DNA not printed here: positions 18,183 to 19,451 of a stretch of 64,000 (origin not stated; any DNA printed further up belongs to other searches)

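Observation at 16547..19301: Uncharacterised Cys/His-motif secreted and membrane proteins embedded in the copper locus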

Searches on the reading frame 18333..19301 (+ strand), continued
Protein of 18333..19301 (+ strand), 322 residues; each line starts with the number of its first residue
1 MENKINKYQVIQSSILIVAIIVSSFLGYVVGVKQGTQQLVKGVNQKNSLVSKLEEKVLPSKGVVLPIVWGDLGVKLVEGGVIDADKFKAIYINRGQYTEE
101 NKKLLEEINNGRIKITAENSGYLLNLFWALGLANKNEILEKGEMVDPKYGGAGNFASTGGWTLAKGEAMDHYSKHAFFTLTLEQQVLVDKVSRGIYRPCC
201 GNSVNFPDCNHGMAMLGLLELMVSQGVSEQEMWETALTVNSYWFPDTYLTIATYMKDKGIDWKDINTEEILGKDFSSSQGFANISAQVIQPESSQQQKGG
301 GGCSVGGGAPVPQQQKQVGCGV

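Call 51: fold_search(model_id=the predicted structure, library=pdb)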
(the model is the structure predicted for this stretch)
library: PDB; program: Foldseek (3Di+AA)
matches with E <= 10: 25; with E <= 0.001: 0
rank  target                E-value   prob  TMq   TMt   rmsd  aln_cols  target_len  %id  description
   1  2hl7                  1.0e+00  0.89  0.19  0.67   2.7        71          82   11  Crystal structure of the periplasmic domain of CcmH from Pseudomonas aeruginosa (released 2007-07-10)
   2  8zlf_A                3.3e+00  0.02  0.12  0.17  19.1       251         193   10  Crystal structure of DH domain of FYVE Domain containing protein(FP10) from Entamoeba histolytica (released 2025-05-21)
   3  5zbi_B                3.9e+00  0.09  0.15  0.12  11.6       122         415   10  Crystal structure of asparaginyl endopeptidases from Viola Canadensis (released 2018-05-09)
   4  9n7b_ST               4.3e+00  0.01  0.09  0.07  21.1       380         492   10  SSU processome maturation and disassembly, State O (released 2025-10-29)
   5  8zkp_A                4.5e+00  0.01  0.12  0.06  21.7       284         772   10  Cryo-EM structure of the efflux transporter MmpL5/MmpS5 from Mycobacterium tuberculosis, C3 symmetry (released 2025-05-21)
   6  3wvo_B                4.8e+00  0.04  0.14  0.10  11.7       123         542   10  Crystal structure of Thermobifida fusca Cse1 (released 2015-01-14)
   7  9n79_ST               4.8e+00  0.01  0.09  0.07  21.3       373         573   10  SSU processome maturation and disassembly, State M (released 2025-11-05)
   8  3bu8_B                5.8e+00  0.02  0.13  0.18  16.1       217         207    7  Crystal Structure of TRF2 TRFH domain and TIN2 peptide complex (released 2008-02-19)
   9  3pja_E                6.5e+00  0.02  0.12  0.15  22.7       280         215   12  Crystal structure of human C3PO complex (released 2011-05-11)
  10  7w72_U                6.5e+00  0.01  0.11  0.10  19.8       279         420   11  Structure of a human glycosylphosphatidylinositol (GPI) transamidase (released 2022-02-16)
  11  7ecr_A                6.8e+00  0.03  0.11  0.08  12.9       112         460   14  Crystal Structure of Aspergillus terreus Glutamate Dehydrogenase (AtGDH) Complexed With Succinate and ADP-ribose (released 2021-12-08)
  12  9eri_D                7.5e+00  0.01  0.17  0.17  15.1       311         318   13  Cryo-EM structure of sodium pumping Rnf complex from Acetobacterium woodii bound to NADH (released 2025-03-05)
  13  8s51_B                7.5e+00  0.01  0.09  0.03  19.4       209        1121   14  RNA polymerase II core initially transcribing complex with an ordered RNA of 8 nt (released 2024-04-17)
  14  6qja_B                7.9e+00  0.01  0.10  0.18  11.8       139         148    8  Organizational principles of the NuMA-Dynein interaction interface and implications for mitotic spindle functions (released 2020-02-05)
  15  1yve_J                7.9e+00  0.01  0.10  0.08  18.9       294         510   10  ACETOHYDROXY ACID ISOMEROREDUCTASE COMPLEXED WITH NADPH, MAGNESIUM AND INHIBITOR IPOHA (N-HYDROXY-N-ISOPROPYLOXAMATE) (released 1997-09-04)
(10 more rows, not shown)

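Call 80: list_cluster_members(proteins=[P0246, P0261, P0270, P0271, P0281, P0324, P0339, P0258, P0383, P0295])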
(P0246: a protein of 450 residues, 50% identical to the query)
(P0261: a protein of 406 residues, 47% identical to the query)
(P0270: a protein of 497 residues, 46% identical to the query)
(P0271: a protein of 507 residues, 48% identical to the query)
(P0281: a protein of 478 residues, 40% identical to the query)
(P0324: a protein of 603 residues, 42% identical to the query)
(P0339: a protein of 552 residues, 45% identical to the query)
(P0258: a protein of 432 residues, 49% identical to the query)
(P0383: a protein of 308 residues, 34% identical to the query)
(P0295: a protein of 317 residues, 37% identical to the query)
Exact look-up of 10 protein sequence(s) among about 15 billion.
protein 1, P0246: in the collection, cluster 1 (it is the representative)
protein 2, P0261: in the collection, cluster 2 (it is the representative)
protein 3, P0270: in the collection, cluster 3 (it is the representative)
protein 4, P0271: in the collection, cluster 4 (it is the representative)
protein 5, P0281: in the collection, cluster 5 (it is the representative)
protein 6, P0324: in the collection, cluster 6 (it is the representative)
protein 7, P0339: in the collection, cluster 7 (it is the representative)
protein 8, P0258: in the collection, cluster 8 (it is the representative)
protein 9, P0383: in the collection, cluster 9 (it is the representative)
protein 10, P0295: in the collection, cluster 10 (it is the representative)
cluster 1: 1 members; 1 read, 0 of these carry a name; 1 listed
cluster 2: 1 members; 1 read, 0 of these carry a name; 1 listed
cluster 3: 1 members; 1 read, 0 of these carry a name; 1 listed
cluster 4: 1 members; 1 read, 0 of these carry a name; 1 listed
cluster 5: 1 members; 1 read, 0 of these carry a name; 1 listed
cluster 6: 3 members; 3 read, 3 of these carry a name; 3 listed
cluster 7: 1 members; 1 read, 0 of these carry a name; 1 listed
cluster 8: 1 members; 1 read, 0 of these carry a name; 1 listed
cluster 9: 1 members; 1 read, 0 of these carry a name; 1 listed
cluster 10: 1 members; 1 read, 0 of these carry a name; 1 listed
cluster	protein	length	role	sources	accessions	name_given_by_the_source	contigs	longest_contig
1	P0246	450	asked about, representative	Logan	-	-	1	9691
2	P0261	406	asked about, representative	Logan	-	-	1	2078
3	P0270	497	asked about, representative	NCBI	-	-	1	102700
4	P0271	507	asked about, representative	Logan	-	-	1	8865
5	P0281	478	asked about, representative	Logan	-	-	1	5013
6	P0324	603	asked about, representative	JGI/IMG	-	hypothetical protein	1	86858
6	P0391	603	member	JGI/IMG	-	hypothetical protein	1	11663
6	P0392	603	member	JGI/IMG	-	hypothetical protein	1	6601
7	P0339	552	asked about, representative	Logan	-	-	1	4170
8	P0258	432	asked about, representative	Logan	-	-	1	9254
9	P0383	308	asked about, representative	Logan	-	-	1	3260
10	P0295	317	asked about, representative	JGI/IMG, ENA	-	-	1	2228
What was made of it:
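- Tried and rejected: Taxonomy of distant D relatives. list_cluster_members returned no names (call 80).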

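Call 81: find_encoding_contigs(protein=P0270, flank=8000, max_places=2)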
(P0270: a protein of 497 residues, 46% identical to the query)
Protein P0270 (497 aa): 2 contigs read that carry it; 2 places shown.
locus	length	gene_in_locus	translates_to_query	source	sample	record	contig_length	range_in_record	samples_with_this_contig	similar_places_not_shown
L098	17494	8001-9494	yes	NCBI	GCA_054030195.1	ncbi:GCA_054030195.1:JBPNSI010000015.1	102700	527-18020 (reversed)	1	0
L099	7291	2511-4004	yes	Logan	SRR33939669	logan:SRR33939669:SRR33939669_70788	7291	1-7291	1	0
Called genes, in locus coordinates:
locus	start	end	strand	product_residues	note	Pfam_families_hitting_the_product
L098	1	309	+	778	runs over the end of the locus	PF13431:TPR_17 (faint), PF07719:TPR_2 (faint), PF13181:TPR_8 (faint), PF13414:TPR_11 (faint), PF13428:TPR_14 (faint), PF23914:TPR_CcmH_CycH (faint), PF00515:TPR_1 (faint), PF21033:RMD1-3 (weak), +2 more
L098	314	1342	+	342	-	PF02618:YceG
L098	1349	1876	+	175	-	PF01965:DJ-1_PfpI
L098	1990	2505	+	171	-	PF00466:Ribosomal_L10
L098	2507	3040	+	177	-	PF16320:Ribosomal_L12_N, PF00542:Ribosomal_L12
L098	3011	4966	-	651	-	-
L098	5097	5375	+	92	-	PF02583:Trns_repr_metal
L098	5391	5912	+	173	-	-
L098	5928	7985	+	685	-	PF00122:E1-E2_ATPase, PF00702:Hydrolase, PF08282:Hydrolase_3 (faint)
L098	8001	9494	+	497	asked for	-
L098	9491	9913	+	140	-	PF13473:Cupredoxin_1, PF00116:COX2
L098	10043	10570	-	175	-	PF12917:YfbR-like, PF13023:HD_3, PF01966:HD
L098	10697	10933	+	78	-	-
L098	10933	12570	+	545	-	PF02557:VanY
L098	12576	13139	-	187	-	PF08207:EFP_N, PF01132:EFP (weak), PF09285:Elong-fact-P_C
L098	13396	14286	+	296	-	-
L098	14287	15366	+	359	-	PF00348:polyprenyl_synt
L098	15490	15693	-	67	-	-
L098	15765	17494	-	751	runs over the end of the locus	?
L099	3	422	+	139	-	?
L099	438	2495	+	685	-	PF00122:E1-E2_ATPase, PF00702:Hydrolase, PF08282:Hydrolase_3 (faint)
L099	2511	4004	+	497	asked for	-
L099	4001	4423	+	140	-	PF13473:Cupredoxin_1, PF00116:COX2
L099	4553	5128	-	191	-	PF12917:YfbR-like, PF13023:HD_3, PF01966:HD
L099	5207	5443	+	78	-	-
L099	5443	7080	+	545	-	PF02557:VanY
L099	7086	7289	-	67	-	?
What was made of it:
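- D is followed by a cupredoxin gene with a 4-base overlap in L098 (call 81).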

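Call 83: search_protein_families(library=pfam, proteins=[L098:5391-5912:+, L098:9491-9913:+, L005:1251-1766:+], max_evalue=0.01)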
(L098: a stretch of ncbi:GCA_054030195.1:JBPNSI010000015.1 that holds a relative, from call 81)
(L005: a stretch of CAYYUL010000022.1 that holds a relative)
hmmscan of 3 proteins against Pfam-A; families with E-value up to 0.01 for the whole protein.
L098:5391-5912:+ (173 aa): 1 family
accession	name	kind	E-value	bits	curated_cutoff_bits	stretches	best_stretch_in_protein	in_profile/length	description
PF05121.17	GvpK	-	0.0075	16.8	25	0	33-72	19-55/85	Gas vesicle protein K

L098:9491-9913:+ (140 aa): 3 families
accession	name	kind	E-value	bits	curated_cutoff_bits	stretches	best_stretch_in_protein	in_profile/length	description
PF13473.12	Cupredoxin_1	-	1.2e-12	48.2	27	1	53-139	22-104/104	Cupredoxin-like domain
PF00116.26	COX2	-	1e-09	38.8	22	1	66-133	46-113/120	Cytochrome C oxidase subunit II, periplasmic domain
PF00127.26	Copper-bind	-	0.00058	20.7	21.2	0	53-80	4-31/99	Copper binding proteins, plastocyanin/azurin family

L005:1251-1766:+ (171 aa): 0 families

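Call 88: search_solved_structures(query=L003:7083-7715:+, max_evalue=1)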
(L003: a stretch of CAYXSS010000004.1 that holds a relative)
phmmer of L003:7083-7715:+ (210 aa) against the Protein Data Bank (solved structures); distinct sequences matched with E-value up to 1: 18.
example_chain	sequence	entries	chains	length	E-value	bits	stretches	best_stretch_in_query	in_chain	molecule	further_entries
4l0w_A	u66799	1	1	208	0.0006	22.8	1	62-190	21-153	Thioredoxin peroxidase 1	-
2h01_A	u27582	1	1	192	0.00082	22.3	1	68-190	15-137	2-CYS PEROXIREDOXIN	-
2ywn_A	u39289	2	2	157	0.0012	21.7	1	63-194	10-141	Peroxiredoxin-like protein | Peroxiredoxin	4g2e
5ovq_D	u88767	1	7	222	0.0029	20.5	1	59-194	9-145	Peroxiredoxin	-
5ovq_A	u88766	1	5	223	0.0029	20.5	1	59-194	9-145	Peroxiredoxin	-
6q5v_A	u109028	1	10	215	0.028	17.3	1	58-195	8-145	Peroxiredoxin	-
6j13_A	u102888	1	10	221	0.038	16.9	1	79-189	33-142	2-cys peroxiredoxin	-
5nq7_A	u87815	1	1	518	0.055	16.4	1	132-194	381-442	Laccase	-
2l5o_A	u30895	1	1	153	0.079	15.8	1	58-168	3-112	Putative thioredoxin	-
5nq8_A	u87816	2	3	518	0.17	14.7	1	133-193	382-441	Laccase | Laccase, izoform II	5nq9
9fq7_4X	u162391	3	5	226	0.5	13.2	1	127-194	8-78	Cytochrome Coxidase subunit, putative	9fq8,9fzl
7kuu_A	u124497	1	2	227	0.52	13.2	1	58-199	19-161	Alkyl hydroperoxide reductase C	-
4nmu_A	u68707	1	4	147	0.58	13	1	59-126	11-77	Thiol-disulfide oxidoreductase ResA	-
3fpx_A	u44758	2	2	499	0.84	12.5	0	147-193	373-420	Laccase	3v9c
3pxl_A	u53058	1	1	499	0.84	12.5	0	147-193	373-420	Laccase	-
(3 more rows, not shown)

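Call 89: search_protein_families(library=pfam, proteins=[L003:7083-7715:+, L005:4850-5218:+, L006:6472-6957:+, L006:6964-7491:+, L006:7482-7925:+, L006:5824-6240:+], max_evalue=1)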
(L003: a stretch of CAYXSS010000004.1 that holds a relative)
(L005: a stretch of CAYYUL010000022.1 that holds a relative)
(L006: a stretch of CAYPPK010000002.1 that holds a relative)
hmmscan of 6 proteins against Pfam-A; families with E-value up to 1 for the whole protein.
L003:7083-7715:+ (210 aa): 5 families
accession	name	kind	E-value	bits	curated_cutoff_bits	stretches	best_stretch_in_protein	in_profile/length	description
PF00578.27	AhpC-TSA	-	1.2e-14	54.7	26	1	60-189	2-124/124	AhpC/TSA family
PF08534.16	Redoxin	-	5.2e-12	46.2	26.6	1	60-193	3-135/148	Redoxin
PF20462.4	DUF6715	-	0.022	14.8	27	1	1-33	1-33/192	Domain of unknown function (DUF6715)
PF22282.1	CydS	-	0.029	14.7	25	1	9-31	8-30/31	CydS-like protein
PF02630.20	SCO1-SenC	-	0.032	14.6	22.8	1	65-137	3-77/134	SCO1/SenC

L005:4850-5218:+ (122 aa): 4 families
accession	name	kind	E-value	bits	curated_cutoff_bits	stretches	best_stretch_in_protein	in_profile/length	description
PF00085.26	Thioredoxin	-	3.2e-05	24.3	23.5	1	40-102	20-83/103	Thioredoxin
PF13098.12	Thioredoxin_2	-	0.039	14.7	27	1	44-113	11-101/104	Thioredoxin-like domain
PF01667.23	Ribosomal_S27e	-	0.054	13.6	24.5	1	50-74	10-34/55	Ribosomal protein S27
PF13408.12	Zn_ribbon_recom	-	0.15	12.9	25.3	1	45-89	3-44/58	Recombinase zinc beta ribbon domain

L006:6472-6957:+ (161 aa): 3 families
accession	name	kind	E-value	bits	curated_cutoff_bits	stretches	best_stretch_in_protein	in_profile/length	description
PF04214.18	DUF411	-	2e-23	82.3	27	1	89-136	1-48/48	Protein of unknown function, DUF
PF00462.30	Glutaredoxin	-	0.072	13.7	22.9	1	45-83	3-41/60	Glutaredoxin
PF00746.26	Gram_pos_anchor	-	0.24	11.8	20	1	4-28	17-41/43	LPXTG cell wall anchor motif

L006:6964-7491:+ (175 aa): 0 families

L006:7482-7925:+ (147 aa): 1 family
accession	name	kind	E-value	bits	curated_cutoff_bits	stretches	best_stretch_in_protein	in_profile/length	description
PF04246.17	RseC_MucC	-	0.99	9.8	24.4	1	89-131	74-118/130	Positive regulator of sigma(E), RseC/MucC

L006:5824-6240:+ (138 aa): 2 families
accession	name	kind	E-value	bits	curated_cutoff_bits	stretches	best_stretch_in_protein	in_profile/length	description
PF23692.1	YmjE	-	0.23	11.9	27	0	111-138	21-48/54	YmjE-like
PF06900.16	DUF1270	-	0.68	10.8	27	0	60-80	3-23/53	Protein of unknown function (DUF1270)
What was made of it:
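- On Sco (PF02630), for the thioredoxin-fold partner in alternative loci: SCO1-SenC scores only E 0.032, 14.6 bits against a cut-off of 22.8 (call 89).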

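Call 90: find_encoding_contigs(protein=P0324, flank=7000, max_places=1)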
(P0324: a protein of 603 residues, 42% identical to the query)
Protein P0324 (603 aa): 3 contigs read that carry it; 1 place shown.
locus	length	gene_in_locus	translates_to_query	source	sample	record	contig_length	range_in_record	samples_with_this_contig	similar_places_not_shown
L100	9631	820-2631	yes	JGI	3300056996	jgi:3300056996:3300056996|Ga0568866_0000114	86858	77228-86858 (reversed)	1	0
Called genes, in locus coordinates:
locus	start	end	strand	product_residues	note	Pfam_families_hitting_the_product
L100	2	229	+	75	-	?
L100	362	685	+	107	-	-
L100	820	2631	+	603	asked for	PF13088:BNR_2 (faint), PF14870:PSII_BNR (faint), PF02012:BNR (faint)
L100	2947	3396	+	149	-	-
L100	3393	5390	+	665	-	-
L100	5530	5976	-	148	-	PF01850:PIN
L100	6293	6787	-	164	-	PF12867:DinB_2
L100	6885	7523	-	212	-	PF04402:SIMPL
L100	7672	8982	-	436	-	PF09338:Gly_reductase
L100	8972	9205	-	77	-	-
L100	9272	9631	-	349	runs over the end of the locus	PF07355:GRDB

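Call 91: find_encoding_contigs(protein=P0271, flank=7000, max_places=1)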
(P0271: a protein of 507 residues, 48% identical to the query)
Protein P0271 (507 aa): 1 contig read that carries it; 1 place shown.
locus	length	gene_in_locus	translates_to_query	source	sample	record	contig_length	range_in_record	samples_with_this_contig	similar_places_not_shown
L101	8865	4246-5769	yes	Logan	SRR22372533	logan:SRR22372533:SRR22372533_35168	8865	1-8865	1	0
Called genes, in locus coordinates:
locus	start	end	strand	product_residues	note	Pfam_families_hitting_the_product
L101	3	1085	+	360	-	?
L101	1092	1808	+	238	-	PF00005:ABC_tran, PF02463:SMC_N (faint)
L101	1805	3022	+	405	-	PF12704:MacB_PCD, PF02687:FtsX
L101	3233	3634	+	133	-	-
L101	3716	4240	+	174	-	-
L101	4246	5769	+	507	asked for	-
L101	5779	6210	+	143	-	PF00581:Rhodanese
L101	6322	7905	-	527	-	PF07732:Cu-oxidase_3, PF00394:Cu-oxidase (weak), PF07731:Cu-oxidase_2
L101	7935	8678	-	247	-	PF02535:Zip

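Call 92: find_encoding_contigs(protein=P0246, flank=7000, max_places=1)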
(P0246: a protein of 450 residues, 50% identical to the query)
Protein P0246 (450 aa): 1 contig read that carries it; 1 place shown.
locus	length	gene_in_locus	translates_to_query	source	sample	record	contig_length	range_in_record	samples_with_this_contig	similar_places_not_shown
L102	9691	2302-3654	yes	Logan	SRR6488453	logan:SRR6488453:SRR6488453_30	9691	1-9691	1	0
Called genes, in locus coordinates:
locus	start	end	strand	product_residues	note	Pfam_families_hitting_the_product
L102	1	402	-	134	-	?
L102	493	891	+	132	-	-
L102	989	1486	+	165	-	PF07610:DUF1573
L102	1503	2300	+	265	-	-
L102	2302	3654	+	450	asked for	-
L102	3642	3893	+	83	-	-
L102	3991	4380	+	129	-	-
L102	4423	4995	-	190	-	PF08207:EFP_N, PF01132:EFP (weak), PF09285:Elong-fact-P_C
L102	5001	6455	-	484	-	PF01935:DUF87 (weak), PF02534:T4SS-DNA_transf, PF10412:TrwB_AAD_bind, PF12696:TraG-D_C (faint)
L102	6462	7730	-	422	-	PF26449:DUF8128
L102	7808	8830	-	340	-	PF04545:Sigma70_r4, PF05066:HARE-HTH (weak)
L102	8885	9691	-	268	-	?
